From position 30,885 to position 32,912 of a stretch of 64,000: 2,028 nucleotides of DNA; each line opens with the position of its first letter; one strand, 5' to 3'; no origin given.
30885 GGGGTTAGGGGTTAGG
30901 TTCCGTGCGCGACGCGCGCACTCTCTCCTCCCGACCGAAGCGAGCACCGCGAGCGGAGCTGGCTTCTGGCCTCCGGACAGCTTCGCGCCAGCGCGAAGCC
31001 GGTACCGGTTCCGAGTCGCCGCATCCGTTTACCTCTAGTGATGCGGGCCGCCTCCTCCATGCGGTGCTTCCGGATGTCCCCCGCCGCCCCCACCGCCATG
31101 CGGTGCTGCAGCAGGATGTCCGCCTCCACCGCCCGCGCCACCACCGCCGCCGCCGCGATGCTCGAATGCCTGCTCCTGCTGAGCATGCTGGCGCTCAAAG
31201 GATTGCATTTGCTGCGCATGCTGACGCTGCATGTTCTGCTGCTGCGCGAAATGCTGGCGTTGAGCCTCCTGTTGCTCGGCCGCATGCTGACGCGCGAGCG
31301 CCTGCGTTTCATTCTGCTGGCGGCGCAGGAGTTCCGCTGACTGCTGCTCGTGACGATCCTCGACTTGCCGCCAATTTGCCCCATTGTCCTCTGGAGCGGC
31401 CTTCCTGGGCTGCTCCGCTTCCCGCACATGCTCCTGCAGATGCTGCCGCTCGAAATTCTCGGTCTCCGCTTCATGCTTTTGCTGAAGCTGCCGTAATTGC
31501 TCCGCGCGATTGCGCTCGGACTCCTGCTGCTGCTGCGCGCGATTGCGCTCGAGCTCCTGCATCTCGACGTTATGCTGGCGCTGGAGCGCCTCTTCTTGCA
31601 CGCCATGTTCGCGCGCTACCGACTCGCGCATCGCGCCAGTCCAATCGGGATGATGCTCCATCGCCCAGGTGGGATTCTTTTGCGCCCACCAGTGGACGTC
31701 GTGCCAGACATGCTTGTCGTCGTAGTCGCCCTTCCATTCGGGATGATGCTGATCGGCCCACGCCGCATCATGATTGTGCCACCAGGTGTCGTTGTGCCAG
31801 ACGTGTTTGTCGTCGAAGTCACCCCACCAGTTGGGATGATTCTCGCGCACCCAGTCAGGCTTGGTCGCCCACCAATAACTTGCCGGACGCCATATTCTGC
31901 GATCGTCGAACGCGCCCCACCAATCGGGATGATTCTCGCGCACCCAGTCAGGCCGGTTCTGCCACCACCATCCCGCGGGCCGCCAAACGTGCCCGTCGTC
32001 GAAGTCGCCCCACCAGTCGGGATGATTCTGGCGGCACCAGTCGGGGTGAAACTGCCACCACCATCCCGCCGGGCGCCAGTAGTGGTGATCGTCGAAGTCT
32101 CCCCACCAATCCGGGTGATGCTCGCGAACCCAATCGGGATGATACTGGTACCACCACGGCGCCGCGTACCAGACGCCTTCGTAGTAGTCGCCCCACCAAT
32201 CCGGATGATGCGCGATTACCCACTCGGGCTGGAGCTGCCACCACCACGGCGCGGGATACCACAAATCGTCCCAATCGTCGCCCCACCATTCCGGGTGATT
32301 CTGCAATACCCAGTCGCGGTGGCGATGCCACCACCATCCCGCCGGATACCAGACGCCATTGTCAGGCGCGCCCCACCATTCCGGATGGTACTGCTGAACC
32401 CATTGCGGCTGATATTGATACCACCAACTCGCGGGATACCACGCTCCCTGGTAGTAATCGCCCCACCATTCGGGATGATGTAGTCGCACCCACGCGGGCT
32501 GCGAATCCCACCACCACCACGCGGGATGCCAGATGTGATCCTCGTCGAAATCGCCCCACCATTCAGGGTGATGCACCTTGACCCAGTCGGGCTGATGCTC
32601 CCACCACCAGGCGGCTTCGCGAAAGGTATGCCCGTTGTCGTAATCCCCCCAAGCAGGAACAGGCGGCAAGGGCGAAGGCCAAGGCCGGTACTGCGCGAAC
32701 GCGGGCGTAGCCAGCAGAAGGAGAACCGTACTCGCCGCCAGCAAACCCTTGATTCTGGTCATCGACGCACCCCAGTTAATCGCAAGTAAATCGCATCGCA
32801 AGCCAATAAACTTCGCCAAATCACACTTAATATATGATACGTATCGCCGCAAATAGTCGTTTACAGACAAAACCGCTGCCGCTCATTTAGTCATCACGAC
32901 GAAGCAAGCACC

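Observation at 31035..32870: Secreted tryptophan-rich protein with ~11 tandem 30-residue repeats and a Gly/His tail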

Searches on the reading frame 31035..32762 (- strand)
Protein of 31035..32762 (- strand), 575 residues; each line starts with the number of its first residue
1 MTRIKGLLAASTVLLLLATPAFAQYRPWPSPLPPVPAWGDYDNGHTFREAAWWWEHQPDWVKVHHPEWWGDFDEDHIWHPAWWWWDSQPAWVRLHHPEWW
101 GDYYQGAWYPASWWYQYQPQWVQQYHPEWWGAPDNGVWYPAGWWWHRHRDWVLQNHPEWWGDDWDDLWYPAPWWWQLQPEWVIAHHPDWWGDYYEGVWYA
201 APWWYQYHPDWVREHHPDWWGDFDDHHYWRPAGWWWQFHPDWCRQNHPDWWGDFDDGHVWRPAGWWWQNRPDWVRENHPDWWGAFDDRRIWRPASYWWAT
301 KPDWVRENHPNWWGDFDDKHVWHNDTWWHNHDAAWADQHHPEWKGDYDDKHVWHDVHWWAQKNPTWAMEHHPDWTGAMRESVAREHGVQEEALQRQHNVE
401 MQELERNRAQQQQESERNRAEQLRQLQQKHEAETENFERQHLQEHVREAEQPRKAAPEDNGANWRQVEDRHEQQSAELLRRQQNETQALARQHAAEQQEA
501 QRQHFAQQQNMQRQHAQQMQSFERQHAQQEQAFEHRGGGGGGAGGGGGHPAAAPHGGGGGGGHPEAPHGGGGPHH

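Call 6: search_protein_families(library=pfam, proteins=[window:31035-32762:-], max_evalue=10)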
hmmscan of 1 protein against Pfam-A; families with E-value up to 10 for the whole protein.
window:31035-32762:- (575 aa): 0 families
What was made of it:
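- On LTXXQ / CpxP-Spy-ZraP (Pfam PF07813, PF13801): Pfam scan of the whole protein at E<=10 found 0 families (call 6).
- On Cell-wall / choline-binding repeats (CW_binding_1), WXG100, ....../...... repeats, DUF2510-type GWYPD repeats: Pfam-A (24,736 models) gave no hit at E<=10 (call 6).
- Closest known: Choline-binding / clostridial cell-wall-binding repeats. Different: There is no Pfam hit (call 6).
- There is no LTXXQ/Metal_resist Pfam hit at E<=10 (call 6).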

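Call 7: search_protein_families(library=ncbifam, proteins=[window:31035-32762:-], max_evalue=10)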
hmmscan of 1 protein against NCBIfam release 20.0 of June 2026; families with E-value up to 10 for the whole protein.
window:31035-32762:- (575 aa): 0 families
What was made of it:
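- On LTXXQ / CpxP-Spy-ZraP (Pfam PF07813, PF13801): NCBIfam found 0 families (call 7).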

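Call 8: search_solved_structures(query=window:31035-32762:-, max_evalue=10)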
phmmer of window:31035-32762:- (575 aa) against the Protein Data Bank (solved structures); distinct sequences matched with E-value up to 10: 23.
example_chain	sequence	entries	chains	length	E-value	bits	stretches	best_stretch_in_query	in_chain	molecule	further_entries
9uxb_A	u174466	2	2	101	0.015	16.8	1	471-550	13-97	Transcription activator BRG1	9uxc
9f07_C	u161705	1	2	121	0.026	16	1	475-548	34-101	Stathmin-4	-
2l6h_A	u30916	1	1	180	0.14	13.7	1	489-561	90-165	Focal adhesion kinase 1, linker, Paxillin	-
7n6g_6K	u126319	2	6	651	0.23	12.9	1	441-562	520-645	Heat shock protein 70A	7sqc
30ga_H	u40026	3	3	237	0.38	12.2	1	518-558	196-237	Cas6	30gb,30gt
5o32_C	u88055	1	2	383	0.46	11.9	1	531-554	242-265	Complement factor H,Complement factor H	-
6tb4_J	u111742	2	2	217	0.57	11.6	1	494-549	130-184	Transcription initiation factor TFIID subunit 10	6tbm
3zuq_A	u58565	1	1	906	0.83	11.1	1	497-572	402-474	BOTULINUM NEUROTOXIN TYPE B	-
9jsd_A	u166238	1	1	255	1.1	10.6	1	532-549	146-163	Vacuolar-sorting protein SNF7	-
5o35_C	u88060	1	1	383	1.5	10.2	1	532-552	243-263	Complement factor H,Complement factor H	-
5mfm_A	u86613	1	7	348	1.7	10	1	511-547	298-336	YIIIM6AII_GS11_(KR)5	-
5mfm_C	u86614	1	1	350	1.8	10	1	511-547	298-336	Importin subunit alpha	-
6trp_A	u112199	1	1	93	2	9.8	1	512-563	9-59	Peptide synthetase XpsB,Peptide synthetase XpsB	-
4zry_B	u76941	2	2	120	3.2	9.1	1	411-488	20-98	Keratin, type II cytoskeletal 1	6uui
9fqr_HU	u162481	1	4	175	3.8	8.9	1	364-455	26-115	DPY30 domain-containing protein 1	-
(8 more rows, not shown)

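Call 9: find_homologous_proteins(query=window:31035-32762:-, max_evalue=0.001)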
Query window:31035-32762:- (575 aa): 4 proteins with E <= 0.001 among 8000 candidates.
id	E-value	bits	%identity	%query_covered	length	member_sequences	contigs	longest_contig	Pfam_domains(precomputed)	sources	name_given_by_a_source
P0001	1.1e-108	383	57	49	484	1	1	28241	-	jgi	jgi:hypothetical protein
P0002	6.4e-84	301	61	36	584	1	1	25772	PF01424.29,PF13083.14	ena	-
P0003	8.0e-60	221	48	41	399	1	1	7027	-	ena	-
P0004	4.3e-59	219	55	34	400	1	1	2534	-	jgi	jgi:hypothetical protein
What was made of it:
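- Tried and rejected: The full-length query returned only 4 hits, possibly because the 8000-candidate cap was filled by low-complexity Q/G words (call 9).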

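Call 12: find_encoding_contigs(protein=P0001, flank=10000, max_places=4)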
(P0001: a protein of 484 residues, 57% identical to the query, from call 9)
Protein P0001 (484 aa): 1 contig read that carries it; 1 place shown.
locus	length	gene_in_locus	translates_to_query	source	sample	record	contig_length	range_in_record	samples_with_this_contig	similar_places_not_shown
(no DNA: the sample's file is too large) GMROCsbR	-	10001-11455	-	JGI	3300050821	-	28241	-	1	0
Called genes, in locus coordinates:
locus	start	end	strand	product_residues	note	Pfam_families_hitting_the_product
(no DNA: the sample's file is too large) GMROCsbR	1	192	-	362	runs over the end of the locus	PF03033:Glyco_transf_28, PF13579:Glyco_trans_4_4 (faint), PF04101:Glyco_tran_28_C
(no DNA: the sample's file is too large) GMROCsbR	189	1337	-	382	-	PF01098:FTSW_RODA_SPOVE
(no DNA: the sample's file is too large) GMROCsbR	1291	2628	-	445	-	PF21799:MurD-like_N, PF08245:Mur_ligase_M, PF02875:Mur_ligase_C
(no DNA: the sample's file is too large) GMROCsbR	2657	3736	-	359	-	PF10555:MraY_sig1 (weak), PF00953:Glycos_transf_4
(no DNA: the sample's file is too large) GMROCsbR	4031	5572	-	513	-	PF08245:Mur_ligase_M, PF02875:Mur_ligase_C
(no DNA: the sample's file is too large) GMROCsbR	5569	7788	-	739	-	PF03717:PBP_dimer (weak), PF00905:Transpeptidase, PF03793:PASTA (weak)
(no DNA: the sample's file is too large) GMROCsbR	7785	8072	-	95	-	-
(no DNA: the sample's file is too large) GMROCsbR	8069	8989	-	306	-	PF01795:Methyltransf_5, PF13649:Methyltransf_25 (faint)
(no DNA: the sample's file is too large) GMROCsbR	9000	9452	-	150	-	PF02381:MraZ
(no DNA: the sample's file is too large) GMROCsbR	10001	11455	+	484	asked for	-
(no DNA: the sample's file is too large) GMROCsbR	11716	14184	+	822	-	-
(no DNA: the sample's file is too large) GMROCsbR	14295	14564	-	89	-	-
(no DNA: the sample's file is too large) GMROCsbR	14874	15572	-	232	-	PF13413:HTH_25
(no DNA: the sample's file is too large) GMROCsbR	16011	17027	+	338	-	PF00535:Glycos_transf_2, PF10111:Glyco_tranf_2_2 (weak), PF13641:Glyco_tranf_2_3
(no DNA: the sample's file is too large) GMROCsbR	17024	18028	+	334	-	PF00551:Formyl_trans_N, PF02911:Formyl_trans_C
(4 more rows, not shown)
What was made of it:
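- One homologue lies beside the dcw cell-wall cluster (call 12).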

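Call 13: find_encoding_contigs(protein=P0002, flank=10000, max_places=4)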
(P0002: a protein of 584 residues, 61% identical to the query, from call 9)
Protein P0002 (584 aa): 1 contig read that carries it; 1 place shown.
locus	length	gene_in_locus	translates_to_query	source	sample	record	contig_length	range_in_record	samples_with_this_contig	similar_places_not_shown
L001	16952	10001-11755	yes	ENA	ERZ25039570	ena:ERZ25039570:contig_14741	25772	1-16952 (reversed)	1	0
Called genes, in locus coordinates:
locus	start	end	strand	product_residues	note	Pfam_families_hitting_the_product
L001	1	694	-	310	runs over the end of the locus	PF00440:TetR_N, PF17932:TetR_C_24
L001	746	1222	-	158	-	PF17762:HTH_ParB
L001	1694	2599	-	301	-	PF00142:Fer4_NifH (weak), PF01656:CbiA, PF02374:ArsA_ATPase (weak), PF06564:CBP_BcsQ, PF09140:MipZ, PF10609:ParA, PF13614:AAA_31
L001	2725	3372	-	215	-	PF02527:GidB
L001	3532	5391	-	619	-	PF01134:GIDA, PF21680:GIDA_C_1st, PF13932:SAM_GIDA_C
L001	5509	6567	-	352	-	PF12631:MnmE_helical, PF01926:MMR_HSR1, PF02421:FeoB_N (weak)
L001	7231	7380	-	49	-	-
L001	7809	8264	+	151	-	PF01809:YidD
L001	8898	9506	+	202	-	PF14849:YidC_periplas (weak), PF02096:60KD_IMP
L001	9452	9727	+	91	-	PF02096:60KD_IMP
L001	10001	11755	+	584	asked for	PF13083:KH_KhpA-B, PF01424:R3H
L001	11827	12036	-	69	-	-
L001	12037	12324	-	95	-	-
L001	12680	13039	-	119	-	PF13237:Fer4_10 (weak), PF14697:Fer4_21 (faint), PF12837:Fer4_6 (faint), PF12838:Fer4_7, PF13183:Fer4_8 (faint), PF13187:Fer4_9 (weak), PF00037:Fer4, PF12797:Fer4_2 (weak)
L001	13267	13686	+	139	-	PF00903:Glyoxalase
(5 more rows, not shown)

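Call 14: find_encoding_contigs(protein=P0003, flank=10000, max_places=4)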
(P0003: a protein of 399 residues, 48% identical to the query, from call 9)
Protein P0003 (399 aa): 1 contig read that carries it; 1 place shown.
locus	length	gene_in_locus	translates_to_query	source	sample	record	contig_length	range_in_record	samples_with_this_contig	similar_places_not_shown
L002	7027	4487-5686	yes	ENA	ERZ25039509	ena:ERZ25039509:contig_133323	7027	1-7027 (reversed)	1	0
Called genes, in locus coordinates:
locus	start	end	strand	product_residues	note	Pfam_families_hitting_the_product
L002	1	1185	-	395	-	?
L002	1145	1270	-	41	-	-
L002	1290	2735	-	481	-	PF01523:PmbA_TldD_1st, PF19290:PmbA_TldD_2nd, PF19289:PmbA_TldD_3rd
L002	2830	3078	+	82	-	-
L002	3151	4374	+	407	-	-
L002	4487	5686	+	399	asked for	-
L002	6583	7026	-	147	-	?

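Call 15: find_encoding_contigs(protein=P0004, flank=10000, max_places=4)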
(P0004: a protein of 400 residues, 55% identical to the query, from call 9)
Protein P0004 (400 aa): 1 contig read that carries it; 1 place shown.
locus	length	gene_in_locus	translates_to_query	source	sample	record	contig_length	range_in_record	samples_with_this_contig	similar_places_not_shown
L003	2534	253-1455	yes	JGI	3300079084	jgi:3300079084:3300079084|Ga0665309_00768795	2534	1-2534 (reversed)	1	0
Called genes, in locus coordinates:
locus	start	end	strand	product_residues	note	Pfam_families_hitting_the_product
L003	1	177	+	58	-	?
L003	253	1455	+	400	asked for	-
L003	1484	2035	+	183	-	-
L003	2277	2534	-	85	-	?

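Call 18: find_related_loci(query=A1, collection=genome_contigs, flank=8000)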
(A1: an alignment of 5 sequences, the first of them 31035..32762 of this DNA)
Query A1 (575 aa) in genome_contigs; peptide patterns used: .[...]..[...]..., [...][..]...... (x = any residue, [..] = any of these).
599 stretches matched a pattern (row limit reached: there are more); 44 encode a relative of the query (tblastn E <= 1e-3); 44 distinct loci.
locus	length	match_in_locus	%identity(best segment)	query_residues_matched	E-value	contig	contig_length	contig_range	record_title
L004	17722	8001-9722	81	1-575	0e+0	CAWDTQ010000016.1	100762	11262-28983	MAG: uncultured delta proteobacterium isolate MFD05377.bin.2.158 genome assembly, contig: contig_77223, whole genome sho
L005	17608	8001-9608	89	1-536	0e+0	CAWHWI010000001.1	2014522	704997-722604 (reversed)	MAG: uncultured delta proteobacterium isolate MFD04463.bin.1.219 genome assembly, contig: contig_17539, whole genome sho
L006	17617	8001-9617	79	1-542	0e+0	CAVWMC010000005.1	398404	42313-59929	MAG: uncultured delta proteobacterium isolate MFD04463.bin.1.288 genome assembly, contig: contig_31223, whole genome sho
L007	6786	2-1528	88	32-536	0e+0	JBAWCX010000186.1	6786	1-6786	MAG: Candidatus Binatus sp. isolate MFD09556_ilm_asm_bin15 k127_85295, whole genome shotgun sequence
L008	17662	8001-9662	78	1-572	0e+0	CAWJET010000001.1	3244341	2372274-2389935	MAG: uncultured delta proteobacterium isolate MFD09222.bin.1.22 genome assembly, contig: contig_37878, whole genome shot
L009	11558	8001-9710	80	1-567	0e+0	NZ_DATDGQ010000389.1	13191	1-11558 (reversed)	MAG: Candidatus Binatus sp. isolate SMAG_U256 k141_221768, whole genome shotgun sequence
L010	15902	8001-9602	75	1-533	0e+0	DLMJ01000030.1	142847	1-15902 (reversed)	MAG TPA_asm: Candidatus Binatus soli isolate UBA7539 UBA7539_contig_58, whole genome shotgun sequence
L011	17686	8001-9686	76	1-567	0e+0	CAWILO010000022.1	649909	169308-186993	MAG: uncultured delta proteobacterium isolate MFD03346.bin.1.66 genome assembly, contig: contig_5690, whole genome shotg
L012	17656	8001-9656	76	1-563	0e+0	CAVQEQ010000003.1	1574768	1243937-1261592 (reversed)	MAG: uncultured delta proteobacterium isolate MFD04434.bin.1.46 genome assembly, contig: contig_3119, whole genome shotg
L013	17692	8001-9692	74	3-575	0e+0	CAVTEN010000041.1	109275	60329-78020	MAG: uncultured delta proteobacterium isolate MFD00964.bin.2.270 genome assembly, contig: contig_96639, whole genome sho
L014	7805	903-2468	74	10-534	0e+0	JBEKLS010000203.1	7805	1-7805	MAG: Candidatus Binatus sp. isolate SPRUCE 376 SPRUCE_376_203, whole genome shotgun sequence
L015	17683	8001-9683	73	2-575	0e+0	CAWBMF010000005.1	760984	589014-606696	MAG: uncultured delta proteobacterium isolate MFD00731.bin.1.188 genome assembly, contig: contig_3101, whole genome shot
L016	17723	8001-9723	78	1-573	0e+0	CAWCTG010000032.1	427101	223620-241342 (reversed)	MAG: Candidatus Binataceae bacterium isolate MFD03399.bin.1.12 genome assembly, contig: contig_9390, whole genome shotgu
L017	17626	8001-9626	69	1-535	0e+0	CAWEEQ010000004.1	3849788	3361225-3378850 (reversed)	MAG: uncultured delta proteobacterium isolate MFD01138.bin.1.15 genome assembly, contig: contig_9436, whole genome shotg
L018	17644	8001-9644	56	1-564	0e+0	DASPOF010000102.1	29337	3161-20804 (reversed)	MAG TPA_asm: Candidatus Binataceae bacterium isolate SMAG_U12140 k141_304484, whole genome shotgun sequence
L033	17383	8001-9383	46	7-542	2e-110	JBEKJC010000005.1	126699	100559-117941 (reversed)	MAG: Candidatus Binataceae bacterium isolate SPRUCE 314 SPRUCE_314_5, whole genome shotgun sequence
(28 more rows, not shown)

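Call 39: predict_structure(alignment_id=A4)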
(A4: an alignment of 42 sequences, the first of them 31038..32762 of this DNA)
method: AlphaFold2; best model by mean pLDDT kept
length: 575 residues; sequences in the alignment: 42
mean_pLDDT: 72.0   pTM: 0.33
mean pLDDT of the five models: 72.0, 71.5, 71.4, 71.0, 67.7
residues with pLDDT >= 90: 121; 70-90: 237; 50-70: 113; < 50: 104
segments of 3 or more residues with pLDDT < 50: 157-191, 314-333, 454-460, 539-572
pLDDT, mean of each block of 10 residues (from residue 1): 85 80 54 74 94 91 82 91 88 81 84 83 78 65 65 54 38 37 36 53 68 63 73 79 74 75 74 73 62 70 73 44 30 53 72 84 84 81 79 89 92 92 94 93 85 50 71 90 92 91 92 93 93 71 36 36 38 37
secondary structure, 60 per line:
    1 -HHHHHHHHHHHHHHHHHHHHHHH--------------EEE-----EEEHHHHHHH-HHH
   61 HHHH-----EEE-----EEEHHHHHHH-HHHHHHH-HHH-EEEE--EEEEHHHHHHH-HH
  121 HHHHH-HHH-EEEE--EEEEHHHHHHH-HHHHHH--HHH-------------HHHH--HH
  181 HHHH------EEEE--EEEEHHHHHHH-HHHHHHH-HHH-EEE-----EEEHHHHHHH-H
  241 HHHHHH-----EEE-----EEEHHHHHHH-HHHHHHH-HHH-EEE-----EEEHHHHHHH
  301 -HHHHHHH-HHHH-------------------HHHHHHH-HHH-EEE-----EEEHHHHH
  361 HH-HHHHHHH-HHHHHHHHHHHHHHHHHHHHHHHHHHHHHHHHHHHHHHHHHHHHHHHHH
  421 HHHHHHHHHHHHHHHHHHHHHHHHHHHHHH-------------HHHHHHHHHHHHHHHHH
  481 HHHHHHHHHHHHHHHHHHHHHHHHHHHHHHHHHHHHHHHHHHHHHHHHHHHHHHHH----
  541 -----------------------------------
elements in order: H2-24 E39-41 E47-49 H50-56 H58-64 E70-72 E78-80 H81-87 H89-95 E101-104 E107-110 H111-117 H119-125 E131-134 E137-140 H141-147 H149-154 H173-176 H179-184 E191-194 E197-200 H201-207 H209-215 E221-223 E229-231 H232-238 H240-246 E252-254 E260-262 H263-269 H271-277 E283-285 E291-293 H294-300 H302-308 H310-313 H333-339 E345-347 E353-355 H356-362 H364-370 H372-450 H464-536
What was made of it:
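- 31152..31640 (-): Helical region, aa 375-537. It forms two long predicted helices (372-450 and 464-536) separated by a loop holding a conserved Trp. It is built of 11-residue repeats with consensus H-A-Q-Q-(Q/L/M)-Q-A-L-E-R-Q. Helix pLDDT is about 90 (call 39).
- On Prion-octarepeat-type Cu(II) site: The tail is predicted disordered (call 39).
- On Hendecad (11-residue) coiled coil: Two long helices are predicted with pLDDT about 90 (call 39).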
